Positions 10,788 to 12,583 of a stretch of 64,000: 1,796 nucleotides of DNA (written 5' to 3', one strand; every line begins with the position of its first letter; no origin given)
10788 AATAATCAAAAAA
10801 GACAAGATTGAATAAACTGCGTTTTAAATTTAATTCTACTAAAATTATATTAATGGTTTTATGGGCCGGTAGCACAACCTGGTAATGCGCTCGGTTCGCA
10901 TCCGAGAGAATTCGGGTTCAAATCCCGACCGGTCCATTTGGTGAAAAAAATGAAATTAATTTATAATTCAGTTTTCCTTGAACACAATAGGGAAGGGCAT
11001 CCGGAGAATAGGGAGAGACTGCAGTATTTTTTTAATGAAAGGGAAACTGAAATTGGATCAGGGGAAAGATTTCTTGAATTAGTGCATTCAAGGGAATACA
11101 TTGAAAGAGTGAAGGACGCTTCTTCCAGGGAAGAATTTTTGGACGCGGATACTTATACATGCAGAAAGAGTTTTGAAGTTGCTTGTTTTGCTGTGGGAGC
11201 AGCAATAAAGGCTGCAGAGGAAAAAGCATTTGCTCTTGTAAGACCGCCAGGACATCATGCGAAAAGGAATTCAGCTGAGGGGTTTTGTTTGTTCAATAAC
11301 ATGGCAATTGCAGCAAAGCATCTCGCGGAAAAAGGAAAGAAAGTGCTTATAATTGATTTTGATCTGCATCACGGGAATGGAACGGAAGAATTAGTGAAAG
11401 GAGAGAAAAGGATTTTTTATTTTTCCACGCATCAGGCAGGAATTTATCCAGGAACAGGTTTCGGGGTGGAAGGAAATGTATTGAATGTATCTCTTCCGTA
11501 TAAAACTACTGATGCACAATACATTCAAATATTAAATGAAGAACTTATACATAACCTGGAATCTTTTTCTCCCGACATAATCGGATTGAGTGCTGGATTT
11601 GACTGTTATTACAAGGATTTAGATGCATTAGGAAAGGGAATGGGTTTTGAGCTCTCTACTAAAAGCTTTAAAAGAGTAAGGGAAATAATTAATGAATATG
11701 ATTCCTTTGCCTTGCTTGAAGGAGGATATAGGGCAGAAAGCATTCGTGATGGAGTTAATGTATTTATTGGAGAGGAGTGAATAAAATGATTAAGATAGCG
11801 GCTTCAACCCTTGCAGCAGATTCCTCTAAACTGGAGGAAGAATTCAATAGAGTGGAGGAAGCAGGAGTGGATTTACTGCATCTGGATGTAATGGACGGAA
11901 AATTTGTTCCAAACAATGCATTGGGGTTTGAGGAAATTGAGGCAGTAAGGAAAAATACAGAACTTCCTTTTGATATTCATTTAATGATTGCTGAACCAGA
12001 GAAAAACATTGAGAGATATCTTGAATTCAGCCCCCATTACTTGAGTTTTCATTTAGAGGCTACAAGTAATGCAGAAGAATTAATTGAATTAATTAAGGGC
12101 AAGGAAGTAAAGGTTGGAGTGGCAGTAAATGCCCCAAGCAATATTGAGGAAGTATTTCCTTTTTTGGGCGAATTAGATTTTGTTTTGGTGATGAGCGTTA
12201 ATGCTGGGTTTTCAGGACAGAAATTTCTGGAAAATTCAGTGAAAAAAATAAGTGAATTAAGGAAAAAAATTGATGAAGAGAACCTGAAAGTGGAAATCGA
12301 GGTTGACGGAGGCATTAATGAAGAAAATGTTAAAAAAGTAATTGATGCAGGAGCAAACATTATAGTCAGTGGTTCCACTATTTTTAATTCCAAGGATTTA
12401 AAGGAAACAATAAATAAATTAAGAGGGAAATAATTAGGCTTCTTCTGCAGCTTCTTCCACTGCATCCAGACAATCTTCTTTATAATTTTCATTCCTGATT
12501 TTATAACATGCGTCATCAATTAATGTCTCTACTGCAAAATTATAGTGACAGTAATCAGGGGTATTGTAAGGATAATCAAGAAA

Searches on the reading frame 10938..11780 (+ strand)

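Call 33: search_protein_families(library=pfam, proteins=[window:10938-11780:+], max_evalue=0.00001)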
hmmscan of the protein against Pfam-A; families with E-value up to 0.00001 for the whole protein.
window:10938-11780:+ (280 aa): 1 family
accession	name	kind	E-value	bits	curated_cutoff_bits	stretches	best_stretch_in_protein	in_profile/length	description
PF00850.24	Hist_deacetyl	-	1.1e-62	212.5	27.9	1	43-276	34-294/298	Histone deacetylase domain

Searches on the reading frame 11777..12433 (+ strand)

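Call 33: search_protein_families(library=pfam, proteins=[window:11777-12433:+], max_evalue=0.00001)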
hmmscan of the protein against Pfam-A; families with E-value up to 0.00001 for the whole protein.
window:11777-12433:+ (218 aa): 2 families
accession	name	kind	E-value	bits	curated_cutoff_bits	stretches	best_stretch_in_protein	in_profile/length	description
PF00834.25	Ribul_P_3_epim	-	1.1e-67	227.8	21.1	1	6-203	1-198/198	Ribulose-phosphate 3 epimerase family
PF00977.27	His_biosynth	-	6e-07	29.6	23.6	0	103-212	14-115/228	Histidine biosynthesis protein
